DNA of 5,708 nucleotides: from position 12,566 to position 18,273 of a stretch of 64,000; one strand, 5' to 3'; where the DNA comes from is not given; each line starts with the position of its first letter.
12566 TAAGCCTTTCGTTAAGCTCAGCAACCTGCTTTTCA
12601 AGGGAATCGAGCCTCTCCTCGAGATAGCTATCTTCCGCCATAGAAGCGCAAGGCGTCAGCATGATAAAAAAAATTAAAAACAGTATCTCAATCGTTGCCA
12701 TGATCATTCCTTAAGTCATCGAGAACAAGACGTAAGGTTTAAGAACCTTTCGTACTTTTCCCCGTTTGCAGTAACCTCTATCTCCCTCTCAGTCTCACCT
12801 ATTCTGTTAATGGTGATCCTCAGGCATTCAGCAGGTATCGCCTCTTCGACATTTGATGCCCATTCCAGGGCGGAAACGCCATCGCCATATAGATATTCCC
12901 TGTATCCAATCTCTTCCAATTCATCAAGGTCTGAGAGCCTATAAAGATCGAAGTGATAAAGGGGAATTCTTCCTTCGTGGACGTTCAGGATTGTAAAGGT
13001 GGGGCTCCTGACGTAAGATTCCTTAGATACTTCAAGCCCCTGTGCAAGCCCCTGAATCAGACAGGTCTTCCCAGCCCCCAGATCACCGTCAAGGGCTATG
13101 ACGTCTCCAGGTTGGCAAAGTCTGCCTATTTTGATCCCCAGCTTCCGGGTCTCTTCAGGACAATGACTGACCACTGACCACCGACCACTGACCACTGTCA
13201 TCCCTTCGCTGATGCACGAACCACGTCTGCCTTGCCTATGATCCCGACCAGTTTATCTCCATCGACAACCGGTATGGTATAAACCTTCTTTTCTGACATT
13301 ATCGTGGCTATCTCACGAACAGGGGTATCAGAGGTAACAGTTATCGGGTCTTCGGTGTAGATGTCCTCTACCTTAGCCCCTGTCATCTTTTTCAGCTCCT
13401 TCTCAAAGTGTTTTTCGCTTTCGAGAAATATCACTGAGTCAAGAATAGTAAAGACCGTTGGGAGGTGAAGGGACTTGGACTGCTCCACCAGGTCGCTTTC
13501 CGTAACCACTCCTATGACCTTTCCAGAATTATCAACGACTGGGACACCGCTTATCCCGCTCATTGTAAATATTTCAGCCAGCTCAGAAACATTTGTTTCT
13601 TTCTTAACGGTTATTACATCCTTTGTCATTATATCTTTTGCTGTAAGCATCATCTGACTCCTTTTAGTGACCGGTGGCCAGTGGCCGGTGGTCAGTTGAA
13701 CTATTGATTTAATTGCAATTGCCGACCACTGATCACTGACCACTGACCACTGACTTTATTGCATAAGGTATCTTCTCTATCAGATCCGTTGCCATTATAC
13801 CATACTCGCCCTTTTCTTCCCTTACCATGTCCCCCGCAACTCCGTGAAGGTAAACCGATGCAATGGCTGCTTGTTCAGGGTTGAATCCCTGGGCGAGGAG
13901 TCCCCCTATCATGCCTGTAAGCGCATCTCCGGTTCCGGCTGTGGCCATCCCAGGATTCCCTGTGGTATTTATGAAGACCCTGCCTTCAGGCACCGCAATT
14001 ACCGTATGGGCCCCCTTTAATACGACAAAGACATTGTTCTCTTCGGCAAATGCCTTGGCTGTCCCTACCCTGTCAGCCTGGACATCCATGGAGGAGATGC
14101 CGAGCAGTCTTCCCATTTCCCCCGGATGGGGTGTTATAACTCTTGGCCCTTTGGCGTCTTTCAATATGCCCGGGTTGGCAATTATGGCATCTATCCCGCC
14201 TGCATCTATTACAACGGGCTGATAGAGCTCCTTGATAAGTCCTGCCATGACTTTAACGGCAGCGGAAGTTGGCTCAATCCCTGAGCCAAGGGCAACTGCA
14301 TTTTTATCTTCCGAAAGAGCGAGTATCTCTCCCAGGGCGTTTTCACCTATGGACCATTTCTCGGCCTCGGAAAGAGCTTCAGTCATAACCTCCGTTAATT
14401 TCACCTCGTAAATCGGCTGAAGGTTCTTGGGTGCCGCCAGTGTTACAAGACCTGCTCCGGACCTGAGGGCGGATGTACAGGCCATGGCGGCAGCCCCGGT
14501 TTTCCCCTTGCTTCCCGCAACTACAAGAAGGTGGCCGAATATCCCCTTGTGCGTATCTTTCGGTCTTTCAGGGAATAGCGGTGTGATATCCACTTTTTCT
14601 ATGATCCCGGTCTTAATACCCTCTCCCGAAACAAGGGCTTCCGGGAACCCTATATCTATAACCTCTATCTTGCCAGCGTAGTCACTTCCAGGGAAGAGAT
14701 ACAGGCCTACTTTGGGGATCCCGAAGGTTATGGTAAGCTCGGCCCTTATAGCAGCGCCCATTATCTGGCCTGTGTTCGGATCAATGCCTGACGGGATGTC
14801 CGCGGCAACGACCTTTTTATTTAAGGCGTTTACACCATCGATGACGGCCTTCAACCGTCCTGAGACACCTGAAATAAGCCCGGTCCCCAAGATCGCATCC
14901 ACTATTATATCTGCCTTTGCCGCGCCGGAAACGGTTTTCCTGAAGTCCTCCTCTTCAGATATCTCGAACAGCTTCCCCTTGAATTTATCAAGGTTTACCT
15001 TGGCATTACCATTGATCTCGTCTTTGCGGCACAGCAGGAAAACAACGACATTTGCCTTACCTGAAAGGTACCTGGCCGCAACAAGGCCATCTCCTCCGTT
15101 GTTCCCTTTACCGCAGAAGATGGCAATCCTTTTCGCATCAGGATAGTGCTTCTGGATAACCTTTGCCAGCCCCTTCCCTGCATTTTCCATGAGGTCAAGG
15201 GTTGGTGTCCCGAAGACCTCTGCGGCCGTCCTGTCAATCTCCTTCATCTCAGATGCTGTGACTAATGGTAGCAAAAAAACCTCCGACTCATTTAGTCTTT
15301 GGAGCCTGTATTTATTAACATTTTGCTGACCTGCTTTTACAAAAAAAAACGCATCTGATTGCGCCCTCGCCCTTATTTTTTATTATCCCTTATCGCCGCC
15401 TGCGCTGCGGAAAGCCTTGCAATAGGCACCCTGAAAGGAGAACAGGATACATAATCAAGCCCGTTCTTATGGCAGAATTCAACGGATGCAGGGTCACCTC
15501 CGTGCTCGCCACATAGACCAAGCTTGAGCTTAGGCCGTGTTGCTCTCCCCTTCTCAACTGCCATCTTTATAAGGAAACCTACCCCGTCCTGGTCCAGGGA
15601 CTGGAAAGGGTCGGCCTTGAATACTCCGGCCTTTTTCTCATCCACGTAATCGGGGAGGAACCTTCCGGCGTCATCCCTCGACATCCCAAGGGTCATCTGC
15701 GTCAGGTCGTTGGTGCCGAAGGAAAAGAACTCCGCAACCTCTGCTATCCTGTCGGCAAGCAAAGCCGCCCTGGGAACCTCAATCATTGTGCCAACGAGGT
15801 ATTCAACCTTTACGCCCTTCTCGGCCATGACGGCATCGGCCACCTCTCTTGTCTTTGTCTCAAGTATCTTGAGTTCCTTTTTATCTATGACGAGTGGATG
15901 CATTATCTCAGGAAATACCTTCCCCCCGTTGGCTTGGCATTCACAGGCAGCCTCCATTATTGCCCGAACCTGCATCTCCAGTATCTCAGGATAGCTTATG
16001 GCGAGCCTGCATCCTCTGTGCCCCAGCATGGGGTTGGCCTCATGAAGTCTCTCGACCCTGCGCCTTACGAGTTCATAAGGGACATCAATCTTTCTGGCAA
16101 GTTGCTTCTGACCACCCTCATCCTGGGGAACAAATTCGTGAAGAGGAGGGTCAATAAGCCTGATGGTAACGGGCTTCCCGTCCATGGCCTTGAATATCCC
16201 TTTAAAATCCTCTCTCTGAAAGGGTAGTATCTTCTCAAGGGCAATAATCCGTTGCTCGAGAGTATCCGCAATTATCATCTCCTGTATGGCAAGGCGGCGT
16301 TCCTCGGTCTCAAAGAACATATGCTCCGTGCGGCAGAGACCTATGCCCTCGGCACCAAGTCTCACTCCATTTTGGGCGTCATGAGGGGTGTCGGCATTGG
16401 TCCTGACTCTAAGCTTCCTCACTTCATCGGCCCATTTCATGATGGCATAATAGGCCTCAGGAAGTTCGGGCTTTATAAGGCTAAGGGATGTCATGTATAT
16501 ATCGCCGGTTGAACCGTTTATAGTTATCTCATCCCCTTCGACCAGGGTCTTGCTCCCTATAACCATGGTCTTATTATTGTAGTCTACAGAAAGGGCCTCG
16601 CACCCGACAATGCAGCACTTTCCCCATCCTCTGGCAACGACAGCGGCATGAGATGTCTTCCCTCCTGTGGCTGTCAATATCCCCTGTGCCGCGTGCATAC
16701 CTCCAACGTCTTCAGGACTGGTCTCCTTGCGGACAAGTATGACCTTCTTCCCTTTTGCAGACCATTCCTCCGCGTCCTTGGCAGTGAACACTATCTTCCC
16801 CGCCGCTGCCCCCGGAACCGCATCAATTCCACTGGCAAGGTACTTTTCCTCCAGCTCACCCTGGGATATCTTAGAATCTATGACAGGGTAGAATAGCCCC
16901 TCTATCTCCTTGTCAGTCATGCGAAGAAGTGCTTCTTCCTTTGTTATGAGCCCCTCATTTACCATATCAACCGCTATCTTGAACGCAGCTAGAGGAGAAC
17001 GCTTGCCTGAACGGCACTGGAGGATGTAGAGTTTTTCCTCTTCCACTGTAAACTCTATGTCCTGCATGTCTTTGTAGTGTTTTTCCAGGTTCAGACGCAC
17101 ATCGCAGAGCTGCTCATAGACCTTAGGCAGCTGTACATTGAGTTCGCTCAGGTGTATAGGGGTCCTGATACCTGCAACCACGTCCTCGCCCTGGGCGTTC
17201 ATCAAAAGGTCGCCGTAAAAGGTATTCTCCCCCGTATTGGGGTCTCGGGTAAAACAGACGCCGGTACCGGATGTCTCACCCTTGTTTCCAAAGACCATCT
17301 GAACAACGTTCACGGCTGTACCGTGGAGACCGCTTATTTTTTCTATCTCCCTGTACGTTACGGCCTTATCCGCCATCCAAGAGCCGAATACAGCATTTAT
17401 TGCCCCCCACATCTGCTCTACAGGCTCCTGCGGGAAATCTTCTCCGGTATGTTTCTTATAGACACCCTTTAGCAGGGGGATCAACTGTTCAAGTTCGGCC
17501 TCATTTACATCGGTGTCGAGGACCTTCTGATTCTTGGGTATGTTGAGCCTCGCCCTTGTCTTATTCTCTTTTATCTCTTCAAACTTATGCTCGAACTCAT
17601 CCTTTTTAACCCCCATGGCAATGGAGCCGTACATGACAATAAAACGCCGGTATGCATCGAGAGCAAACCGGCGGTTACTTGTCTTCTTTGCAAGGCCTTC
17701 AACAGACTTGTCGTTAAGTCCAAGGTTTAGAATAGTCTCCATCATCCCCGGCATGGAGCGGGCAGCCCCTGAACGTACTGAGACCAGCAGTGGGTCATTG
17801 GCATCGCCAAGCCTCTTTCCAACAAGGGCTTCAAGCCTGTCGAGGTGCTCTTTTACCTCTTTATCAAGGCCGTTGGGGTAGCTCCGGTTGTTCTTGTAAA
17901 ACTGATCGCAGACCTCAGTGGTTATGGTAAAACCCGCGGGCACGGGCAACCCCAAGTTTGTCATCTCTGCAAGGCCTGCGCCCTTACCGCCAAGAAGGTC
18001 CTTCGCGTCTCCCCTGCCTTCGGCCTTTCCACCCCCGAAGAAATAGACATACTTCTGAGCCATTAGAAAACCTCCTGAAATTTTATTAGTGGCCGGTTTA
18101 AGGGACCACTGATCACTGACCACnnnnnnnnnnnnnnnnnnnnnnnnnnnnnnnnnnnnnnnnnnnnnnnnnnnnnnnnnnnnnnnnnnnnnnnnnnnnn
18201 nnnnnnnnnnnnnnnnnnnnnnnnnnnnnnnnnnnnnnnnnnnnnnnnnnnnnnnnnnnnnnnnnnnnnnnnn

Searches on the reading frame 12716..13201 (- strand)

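Call 84: search_protein_families(library=pfam, proteins=[window:12716-13201:-], max_evalue=0.001)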
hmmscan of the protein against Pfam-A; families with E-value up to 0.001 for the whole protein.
window:12716-13201:- (161 aa): 1 family
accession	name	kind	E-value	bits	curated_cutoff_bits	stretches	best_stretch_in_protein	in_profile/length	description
PF02367.23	TsaE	-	2.8e-39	134.4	26.6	1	15-141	4-128/128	Threonylcarbamoyl adenosine biosynthesis protein TsaE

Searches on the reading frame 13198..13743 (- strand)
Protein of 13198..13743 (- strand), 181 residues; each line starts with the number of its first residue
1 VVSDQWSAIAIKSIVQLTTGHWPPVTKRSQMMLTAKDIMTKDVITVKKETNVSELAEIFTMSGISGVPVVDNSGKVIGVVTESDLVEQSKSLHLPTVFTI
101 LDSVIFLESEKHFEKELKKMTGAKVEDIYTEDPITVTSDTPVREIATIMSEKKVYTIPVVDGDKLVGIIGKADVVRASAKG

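Call 84: search_protein_families(library=pfam, proteins=[window:13198-13743:-], max_evalue=0.001)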
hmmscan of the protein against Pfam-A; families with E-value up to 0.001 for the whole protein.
window:13198-13743:- (181 aa): 2 families
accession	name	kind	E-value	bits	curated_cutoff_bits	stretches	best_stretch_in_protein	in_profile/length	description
PF00571.33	CBS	-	2e-32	111.7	24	2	35-87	1-53/57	CBS domain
PF05579.19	Peptidase_S32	-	7.4e-05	22.5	24.7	1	47-127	192-272/297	Equine arteritis virus serine endopeptidase S32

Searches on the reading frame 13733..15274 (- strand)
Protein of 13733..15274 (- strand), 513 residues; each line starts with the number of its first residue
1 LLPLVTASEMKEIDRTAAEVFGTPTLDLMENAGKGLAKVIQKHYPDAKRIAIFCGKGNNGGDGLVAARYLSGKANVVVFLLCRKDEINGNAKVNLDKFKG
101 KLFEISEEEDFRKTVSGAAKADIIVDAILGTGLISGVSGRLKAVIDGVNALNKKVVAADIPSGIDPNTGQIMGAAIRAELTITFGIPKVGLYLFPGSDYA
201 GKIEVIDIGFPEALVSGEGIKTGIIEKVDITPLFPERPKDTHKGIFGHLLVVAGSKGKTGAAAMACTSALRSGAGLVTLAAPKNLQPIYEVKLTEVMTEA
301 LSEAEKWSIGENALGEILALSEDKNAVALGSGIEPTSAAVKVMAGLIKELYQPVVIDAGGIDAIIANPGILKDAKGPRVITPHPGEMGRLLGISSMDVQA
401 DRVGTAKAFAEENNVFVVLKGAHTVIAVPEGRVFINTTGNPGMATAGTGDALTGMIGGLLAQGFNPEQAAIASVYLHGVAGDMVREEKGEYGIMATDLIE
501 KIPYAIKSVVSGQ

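Call 39: search_protein_families(library=pfam, proteins=[window:13733-15274:-], max_evalue=0.00001)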
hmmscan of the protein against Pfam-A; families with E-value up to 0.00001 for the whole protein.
window:13733-15274:- (513 aa): 2 families
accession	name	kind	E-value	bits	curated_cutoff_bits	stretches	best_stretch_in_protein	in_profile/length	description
PF01256.23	Carb_kinase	-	5.6e-56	190.1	27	1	249-503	1-241/242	NAD(P)H-hydrate dehydratase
PF03853.21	YjeF_N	-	2.3e-48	164.8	24.9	1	27-190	3-169/169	YjeF-related protein N-terminus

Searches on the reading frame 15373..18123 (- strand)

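Call 39: search_protein_families(library=pfam, proteins=[window:15373-18123:-], max_evalue=0.00001)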
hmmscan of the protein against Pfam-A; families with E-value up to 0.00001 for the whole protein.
window:15373-18123:- (916 aa): 3 families
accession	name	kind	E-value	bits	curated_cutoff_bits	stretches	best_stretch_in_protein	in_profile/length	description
PF02896.24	PEP-utilizers_C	-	2.4e-81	273.6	22.8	1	560-909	9-291/293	PEP-utilising enzyme, PEP-binding domain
PF01326.24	PPDK_N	-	1.7e-50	172.6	27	2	42-323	2-218/328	Pyruvate phosphate dikinase, AMP/ATP-binding domain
PF00391.29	PEP-utilizers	-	3.3e-24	84.7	23.1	1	459-540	3-72/72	PEP-utilising enzyme, mobile domain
